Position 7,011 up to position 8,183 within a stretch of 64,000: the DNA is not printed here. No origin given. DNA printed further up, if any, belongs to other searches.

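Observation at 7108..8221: AbiJ-sized protein with a C-terminal Rx4H (HEPN-like) motif, translationally coupled to a downstream Phd/YefM-like antitoxin: non-canonical toxin-antitoxin or abortive-infection pair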

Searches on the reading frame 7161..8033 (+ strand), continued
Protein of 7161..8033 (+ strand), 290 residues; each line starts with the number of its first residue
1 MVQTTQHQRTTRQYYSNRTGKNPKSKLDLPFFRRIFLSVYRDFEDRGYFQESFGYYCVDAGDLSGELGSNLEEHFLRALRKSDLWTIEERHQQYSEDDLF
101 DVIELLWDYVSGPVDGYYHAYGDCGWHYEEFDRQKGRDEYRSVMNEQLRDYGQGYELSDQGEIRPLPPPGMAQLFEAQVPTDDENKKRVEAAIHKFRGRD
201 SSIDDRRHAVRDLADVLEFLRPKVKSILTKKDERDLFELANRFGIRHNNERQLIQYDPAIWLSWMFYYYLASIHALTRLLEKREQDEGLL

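Call 37: search_dna_similar(query=window:7161-8030:+, collection=plasmids, mode=protein, max_rows=20)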
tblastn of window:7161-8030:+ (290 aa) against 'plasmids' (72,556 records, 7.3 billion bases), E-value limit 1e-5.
Records with a match: 56; places in all: 57; records where one place covers at least 80% of the query: 39.
Best place of each record, by identity: <60% 56.
By first word of the organism name: Streptomyces 29; Klebsiella 9; Leptospira 3; Rhodococcus 3; Clostridium 2; Moellerella 2; Methylobacterium 1; Pseudonocardia 1; [Kitasatospora] 1; Cytobacillus 1; and 4 more.
By predicted mobility (MOB-suite, as given by PLSDB): non-mobilizable 23; mobilizable 21; conjugative 12.
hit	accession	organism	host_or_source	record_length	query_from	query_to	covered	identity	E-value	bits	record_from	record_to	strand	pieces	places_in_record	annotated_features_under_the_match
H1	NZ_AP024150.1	Methylobacterium indicum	-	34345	14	280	92%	49.4%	6e-75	256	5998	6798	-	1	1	hypothetical protein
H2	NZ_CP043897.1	Leptospira interrogans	Homo sapiens,cell culture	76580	14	274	90%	49.1%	8e-73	249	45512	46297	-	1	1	hypothetical protein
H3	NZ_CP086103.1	Streptomyces anulatus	Peperomia dindygulensis Miq.,cell ...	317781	14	283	93%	35.5%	4e-34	138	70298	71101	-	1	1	hypothetical protein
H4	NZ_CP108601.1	Streptomyces sp. NBC_01176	-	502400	14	286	94%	35.0%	3e-33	135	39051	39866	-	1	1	hypothetical protein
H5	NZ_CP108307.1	Streptomyces sp. NBC_00015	-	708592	14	284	93%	35.0%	3e-34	138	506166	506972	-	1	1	hypothetical protein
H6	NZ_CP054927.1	Streptomyces microflavus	Single cell,soil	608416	14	286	94%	34.5%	3e-31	130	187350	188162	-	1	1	none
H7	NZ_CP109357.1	Streptomyces sp. NBC_01562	-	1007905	33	283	87%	37.5%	4e-35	140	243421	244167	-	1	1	record has no annotation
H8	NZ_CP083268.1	Streptomyces sp. A144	-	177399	33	283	87%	37.1%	3e-35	141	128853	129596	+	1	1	hypothetical protein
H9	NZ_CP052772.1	Pseudonocardia alni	Cell culture,soil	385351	15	288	94%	33.9%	3e-34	138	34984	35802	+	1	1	hypothetical protein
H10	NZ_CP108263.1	Streptomyces sp. NBC_00053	-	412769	14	283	93%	34.4%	4e-34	138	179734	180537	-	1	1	hypothetical protein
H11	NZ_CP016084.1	Streptomyces sp. SAT1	Adenophora trachelioides Maxim.,single ...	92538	33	283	87%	36.7%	1e-36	145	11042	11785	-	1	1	hypothetical protein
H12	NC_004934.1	Streptomyces violaceoruber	-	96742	14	283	93%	33.9%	1e-33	137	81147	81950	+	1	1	hypothetical protein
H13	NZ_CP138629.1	Streptomyces rimosus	whole organism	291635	33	283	87%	36.3%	1e-32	133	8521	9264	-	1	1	hypothetical protein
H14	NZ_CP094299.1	Streptomyces rimosus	pure culture,soil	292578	33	283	87%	36.3%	1e-32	133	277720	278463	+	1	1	hypothetical protein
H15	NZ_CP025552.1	Streptomyces rimosus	cell culture,lab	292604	33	283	87%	36.3%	1e-32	133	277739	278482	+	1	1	hypothetical protein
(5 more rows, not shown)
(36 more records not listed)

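Call 38: search_dna_similar(query=window:7161-8030:+, collection=phages, mode=protein, max_rows=20)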
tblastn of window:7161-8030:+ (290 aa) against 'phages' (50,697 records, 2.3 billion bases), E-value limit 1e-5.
No match.

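Call 41: search_dna_similar(query=window:7161-8030:+, collection=plasmids, mode=protein, max_rows=30, rows=spread)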
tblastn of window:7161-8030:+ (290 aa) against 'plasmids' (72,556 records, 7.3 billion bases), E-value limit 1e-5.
Records with a match: 56; places in all: 57; records where one place covers at least 80% of the query: 39.
Best place of each record, by identity: <60% 56.
By first word of the organism name: Streptomyces 29; Klebsiella 9; Leptospira 3; Rhodococcus 3; Clostridium 2; Moellerella 2; Methylobacterium 1; Pseudonocardia 1; [Kitasatospora] 1; Cytobacillus 1; and 4 more.
By predicted mobility (MOB-suite, as given by PLSDB): non-mobilizable 23; mobilizable 21; conjugative 12.
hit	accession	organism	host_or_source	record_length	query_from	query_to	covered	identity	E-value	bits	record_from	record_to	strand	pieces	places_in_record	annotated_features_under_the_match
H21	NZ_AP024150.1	Methylobacterium indicum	-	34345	14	280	92%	49.4%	6e-75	256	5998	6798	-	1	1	hypothetical protein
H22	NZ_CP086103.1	Streptomyces anulatus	Peperomia dindygulensis Miq.,cell ...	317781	14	283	93%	35.5%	4e-34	138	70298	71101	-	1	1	hypothetical protein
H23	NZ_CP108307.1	Streptomyces sp. NBC_00015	-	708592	14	284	93%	35.0%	3e-34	138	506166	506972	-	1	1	hypothetical protein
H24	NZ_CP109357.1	Streptomyces sp. NBC_01562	-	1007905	33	283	87%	37.5%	4e-35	140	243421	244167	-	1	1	record has no annotation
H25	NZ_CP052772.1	Pseudonocardia alni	Cell culture,soil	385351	15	288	94%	33.9%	3e-34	138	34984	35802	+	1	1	hypothetical protein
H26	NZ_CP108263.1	Streptomyces sp. NBC_00053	-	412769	14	283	93%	34.4%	4e-34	138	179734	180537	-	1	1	hypothetical protein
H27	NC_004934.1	Streptomyces violaceoruber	-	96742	14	283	93%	33.9%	1e-33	137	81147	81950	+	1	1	hypothetical protein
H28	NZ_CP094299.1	Streptomyces rimosus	pure culture,soil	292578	33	283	87%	36.3%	1e-32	133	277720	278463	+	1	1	hypothetical protein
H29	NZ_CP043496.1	Streptomyces rimosus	Cell culture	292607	33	283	87%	36.3%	1e-32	133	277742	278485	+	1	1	hypothetical protein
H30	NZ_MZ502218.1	Streptomyces rimosus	-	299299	33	283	87%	36.3%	1e-32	133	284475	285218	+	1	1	hypothetical protein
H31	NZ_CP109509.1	Streptomyces sp. NBC_01422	-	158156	33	283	87%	35.7%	6e-34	137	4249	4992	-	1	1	hypothetical protein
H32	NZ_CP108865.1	Streptomyces virginiae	-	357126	33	288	88%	34.9%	8e-32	131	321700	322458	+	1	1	hypothetical protein (x2)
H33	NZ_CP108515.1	Streptomyces sp. NBC_01233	-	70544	33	288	88%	34.5%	2e-32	133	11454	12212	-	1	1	hypothetical protein (x2)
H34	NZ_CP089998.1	Cytobacillus spongiae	sponge,Pure culture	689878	14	282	93%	32.6%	2e-32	133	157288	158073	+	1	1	hypothetical protein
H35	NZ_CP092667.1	Leptospira interrogans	Homo sapiens,blood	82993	14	214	69%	43.4%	5e-45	169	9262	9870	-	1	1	hypothetical protein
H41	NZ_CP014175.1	Clostridium argentinense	Microbial isolate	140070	27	279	87%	26.6%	3e-20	98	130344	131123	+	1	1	hypothetical protein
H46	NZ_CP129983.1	Klebsiella variicola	-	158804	98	280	63%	23.4%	4e-8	62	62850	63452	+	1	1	AbiJ-NTD4 domain-containing protein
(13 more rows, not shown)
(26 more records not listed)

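Call 42: get_annotated_region(hit=H46, flank=3000)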
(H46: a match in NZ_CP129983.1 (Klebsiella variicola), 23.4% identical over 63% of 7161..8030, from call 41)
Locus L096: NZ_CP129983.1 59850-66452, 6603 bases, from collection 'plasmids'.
description: Klebsiella variicola strain LY16 plasmid pLY161, complete sequence
organism: Klebsiella variicola (NCBI taxid 244366)
taxonomy: Bacteria; Pseudomonadota; Gammaproteobacteria; Enterobacterales; Enterobacteriaceae; Klebsiella; Klebsiella variicola
host: -; source: -; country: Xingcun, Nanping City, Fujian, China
typing (MOB-suite, as given by PLSDB): conjugative; replicon IncFIB,IncFII,rep_cluster_2183; relaxase MOBF,MOBF; mating-pair formation MPF_F
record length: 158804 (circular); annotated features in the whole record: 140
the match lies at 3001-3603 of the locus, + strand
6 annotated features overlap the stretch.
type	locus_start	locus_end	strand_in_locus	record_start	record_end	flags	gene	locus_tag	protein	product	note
CDS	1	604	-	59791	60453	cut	-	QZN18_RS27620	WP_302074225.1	hypothetical protein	-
CDS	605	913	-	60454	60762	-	-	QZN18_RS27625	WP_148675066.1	hypothetical protein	-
CDS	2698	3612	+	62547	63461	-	-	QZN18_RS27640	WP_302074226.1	AbiJ-NTD4 domain-containing protein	-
CDS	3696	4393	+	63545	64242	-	-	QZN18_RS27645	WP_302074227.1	IS1 family transposase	-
CDS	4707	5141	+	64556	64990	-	-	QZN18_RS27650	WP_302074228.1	hypothetical protein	-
CDS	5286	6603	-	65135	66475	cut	-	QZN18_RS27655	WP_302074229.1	hypothetical protein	-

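Call 43: get_annotated_region(hit=H41, flank=3000)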
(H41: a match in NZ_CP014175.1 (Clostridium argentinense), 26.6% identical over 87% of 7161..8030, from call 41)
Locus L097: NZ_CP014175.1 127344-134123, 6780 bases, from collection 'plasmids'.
description: Clostridium argentinense strain 89G plasmid pRSJ17_1, complete sequence
organism: Clostridium argentinense (NCBI taxid 29341)
taxonomy: Bacteria; Bacillota; Clostridia; Eubacteriales; Clostridiaceae; Clostridium; Clostridium argentinense
host: -; source: Microbial isolate; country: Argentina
typing (MOB-suite, as given by PLSDB): non-mobilizable
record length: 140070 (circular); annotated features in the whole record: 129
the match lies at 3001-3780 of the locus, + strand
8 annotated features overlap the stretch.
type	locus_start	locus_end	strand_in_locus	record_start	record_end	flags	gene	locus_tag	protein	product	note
CDS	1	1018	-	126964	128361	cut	-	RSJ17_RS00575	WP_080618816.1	AAA family ATPase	-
CDS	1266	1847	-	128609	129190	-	-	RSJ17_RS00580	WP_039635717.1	DUF5697 family protein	-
CDS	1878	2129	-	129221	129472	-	-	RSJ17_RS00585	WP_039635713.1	hypothetical protein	-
CDS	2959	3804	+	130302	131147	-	-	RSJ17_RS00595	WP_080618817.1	hypothetical protein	-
CDS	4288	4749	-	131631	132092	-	-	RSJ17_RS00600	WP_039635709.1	hypothetical protein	-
CDS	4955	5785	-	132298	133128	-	-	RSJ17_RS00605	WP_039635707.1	S1 RNA-binding domain-containing protein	-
CDS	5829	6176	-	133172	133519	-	-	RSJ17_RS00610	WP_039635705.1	hypothetical protein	-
CDS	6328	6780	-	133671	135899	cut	-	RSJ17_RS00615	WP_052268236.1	VirD4-like conjugal transfer protein, CD1115 family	-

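Call 44: get_annotated_region(hit=H27, flank=3000)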
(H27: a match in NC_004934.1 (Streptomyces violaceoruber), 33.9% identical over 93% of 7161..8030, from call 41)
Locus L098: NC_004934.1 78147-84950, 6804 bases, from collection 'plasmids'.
description: Streptomyces violaceoruber plasmid pSV2, complete sequence
organism: Streptomyces violaceoruber (NCBI taxid 1935)
taxonomy: Bacteria; Actinomycetota; Actinomycetes; Kitasatosporales; Streptomycetaceae; Streptomyces; Streptomyces violaceoruber
host: -; source: -; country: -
typing (MOB-suite, as given by PLSDB): mobilizable; replicon rep_cluster_1879,rep_cluster_1910; relaxase MOBF
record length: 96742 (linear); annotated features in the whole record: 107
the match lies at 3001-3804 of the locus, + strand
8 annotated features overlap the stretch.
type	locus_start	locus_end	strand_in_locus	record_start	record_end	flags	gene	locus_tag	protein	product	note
CDS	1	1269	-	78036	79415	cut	-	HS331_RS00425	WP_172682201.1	hypothetical protein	-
CDS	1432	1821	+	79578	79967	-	-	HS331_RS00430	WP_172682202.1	hypothetical protein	-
CDS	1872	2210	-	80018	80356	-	-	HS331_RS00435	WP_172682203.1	hypothetical protein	-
CDS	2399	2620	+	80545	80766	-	-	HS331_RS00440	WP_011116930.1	hypothetical protein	-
CDS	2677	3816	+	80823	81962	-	-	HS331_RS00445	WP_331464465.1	hypothetical protein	-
CDS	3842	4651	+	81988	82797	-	-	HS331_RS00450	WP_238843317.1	hypothetical protein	-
CDS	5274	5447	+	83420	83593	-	-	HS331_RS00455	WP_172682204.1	hypothetical protein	-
CDS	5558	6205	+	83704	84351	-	-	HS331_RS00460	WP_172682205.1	hypothetical protein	-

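Call 46: search_protein_families(library=padloc, proteins=[L096:2698-3612:+, L097:2959-3804:+, L098:2677-3816:+, P0030, P0119], max_evalue=1)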
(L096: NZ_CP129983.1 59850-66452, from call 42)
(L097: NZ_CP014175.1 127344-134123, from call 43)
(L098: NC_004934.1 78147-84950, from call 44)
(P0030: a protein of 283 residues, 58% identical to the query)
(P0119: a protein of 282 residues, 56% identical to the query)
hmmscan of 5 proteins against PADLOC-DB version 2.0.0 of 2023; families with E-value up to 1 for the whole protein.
L096:2698-3612:+ (304 aa): 1 family
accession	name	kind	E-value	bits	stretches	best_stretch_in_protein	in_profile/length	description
PDLC04995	PDC-S32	-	1.4e-51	173.7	1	1-302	1-300/301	-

L097:2959-3804:+ (281 aa): 0 families

L098:2677-3816:+ (379 aa): 1 family
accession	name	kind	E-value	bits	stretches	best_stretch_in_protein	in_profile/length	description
PDLC04995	PDC-S32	-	0.034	11.5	0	320-369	247-296/301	-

P0030 (283 aa): 1 family
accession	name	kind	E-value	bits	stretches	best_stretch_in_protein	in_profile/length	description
PDLC04995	PDC-S32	-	4.7e-12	43.9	2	80-216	85-220/301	-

P0119 (282 aa): 1 family
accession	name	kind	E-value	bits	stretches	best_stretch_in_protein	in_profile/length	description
PDLC04995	PDC-S32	-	3e-11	41.3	2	84-216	89-220/301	-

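Call 47: search_protein_families(library=pfam, proteins=[L096:2698-3609:+, L097:2959-3801:+, L098:2677-3813:+, L096:3238-3609:+, L097:3484-3801:+], max_evalue=10)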
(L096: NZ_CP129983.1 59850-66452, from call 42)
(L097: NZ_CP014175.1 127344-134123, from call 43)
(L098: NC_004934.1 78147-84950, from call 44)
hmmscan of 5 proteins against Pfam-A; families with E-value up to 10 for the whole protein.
L096:2698-3609:+ (304 aa): 4 families
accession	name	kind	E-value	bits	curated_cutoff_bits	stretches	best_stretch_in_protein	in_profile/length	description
PF18863.6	AbiJ_NTD4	-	1.3e-12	48.9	34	1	3-174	2-142/152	AbiJ N-terminal domain 4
PF22397.2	NADAR-DarT1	-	0.02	14.8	27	1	229-289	32-91/212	DarT1-associated NADAR antitoxin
PF07576.18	BRAP2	-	0.028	15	22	1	93-115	11-33/99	BRCA1-associated protein 2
PF13306.12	LRR_5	-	0.2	12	27.7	1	252-296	61-102/127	BspA type Leucine rich repeat region (6 copies)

L097:2959-3801:+ (281 aa): 1 family
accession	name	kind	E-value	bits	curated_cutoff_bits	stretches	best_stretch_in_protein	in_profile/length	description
PF10815.13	ComZ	-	0.075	13.5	22.2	1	194-226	22-54/55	ComZ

L098:2677-3813:+ (379 aa): 1 family
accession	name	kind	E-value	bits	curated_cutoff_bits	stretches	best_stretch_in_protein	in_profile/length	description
PF04615.18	Utp14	-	0.5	9.3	30.2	1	42-87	587-634/731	Utp14 protein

L096:3238-3609:+ (124 aa): 4 families
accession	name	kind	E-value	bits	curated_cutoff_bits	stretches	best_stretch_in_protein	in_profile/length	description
PF22397.2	NADAR-DarT1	-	0.0036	17.2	27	1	49-109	32-91/212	DarT1-associated NADAR antitoxin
PF13306.12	LRR_5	-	0.035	14.5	27.7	1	55-116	45-102/127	BspA type Leucine rich repeat region (6 copies)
PF14577.11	SEO_C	-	0.05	13.5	26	1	13-73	78-135/232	Sieve element occlusion C-terminus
PF11416.13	Syntaxin-5_N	-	0.26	11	16.6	1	65-73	10-18/23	Syntaxin-5 N-terminal, Sly1p-binding domain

L097:3484-3801:+ (106 aa): 0 families

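Call 83: search_protein_families(library=pfam, alignment_id=A5, max_evalue=1)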
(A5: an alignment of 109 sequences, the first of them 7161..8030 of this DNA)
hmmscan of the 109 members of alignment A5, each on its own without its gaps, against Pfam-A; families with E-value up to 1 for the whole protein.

A. member 1, window:7161-8030:+ (290 aa): 5 families
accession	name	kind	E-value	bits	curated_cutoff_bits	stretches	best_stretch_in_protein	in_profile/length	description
PF18863.6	AbiJ_NTD4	-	0.0036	18.2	34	1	14-163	2-134/152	AbiJ N-terminal domain 4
PF07545.19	Vg_Tdu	-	0.023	15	27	1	64-80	14-30/31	Vestigial/Tondu family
PF21150.2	YebU_pre-PUA_dom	-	0.036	14.4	27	1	228-262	4-38/77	Ribosomal RNA small subunit methyltransferase F, pre-PUA domain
PF07816.16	DUF1645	-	0.081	14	25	1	156-215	3-60/188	Protein of unknown function (DUF1645)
PF07097.16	DUF1359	-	0.12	13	25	1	191-247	11-67/104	Protein of unknown function (DUF1359)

B. families by the number of members that match (of 109 scanned): 73 families (the first 25 are shown)
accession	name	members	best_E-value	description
PF18863.6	AbiJ_NTD4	52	1.2e-11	AbiJ N-terminal domain 4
PF04652.21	Vta1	3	0.0018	Vta1 like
PF02630.20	SCO1-SenC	3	0.0026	SCO1/SenC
PF03127.19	GAT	3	0.0065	GAT domain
PF10414.14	CysG_dimeriser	2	0.031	Sirohaem synthase dimerisation region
PF21150.2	YebU_pre-PUA_dom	2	0.036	Ribosomal RNA small subunit methyltransferase F, pre-PUA domain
PF23078.2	HTH_CHD6-9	2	0.064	Chromodomain-helicase-DNA-binding protein 6-9, tri-helical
PF16940.10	Tic110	2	0.081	Chloroplast envelope transporter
PF03054.22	tRNA_Me_trans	2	0.1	tRNA methyl transferase HUP domain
PF17111.11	PigL_N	2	0.12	Pigment biosynthesis cluster protein PigL N-terminal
PF14162.11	YozD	2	0.15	YozD-like protein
PF01807.25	Zn_ribbon_DnaG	1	2.1e-25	CHC2 zinc finger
PF21196.3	PcrA_UvrD_tudor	1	1.2e-08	PcrA/UvrD tudor domain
PF13419.12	HAD_2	1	0.0039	Haloacid dehalogenase-like hydrolase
PF18860.6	AbiJ_NTD3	1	0.007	AbiJ N-terminal domain 3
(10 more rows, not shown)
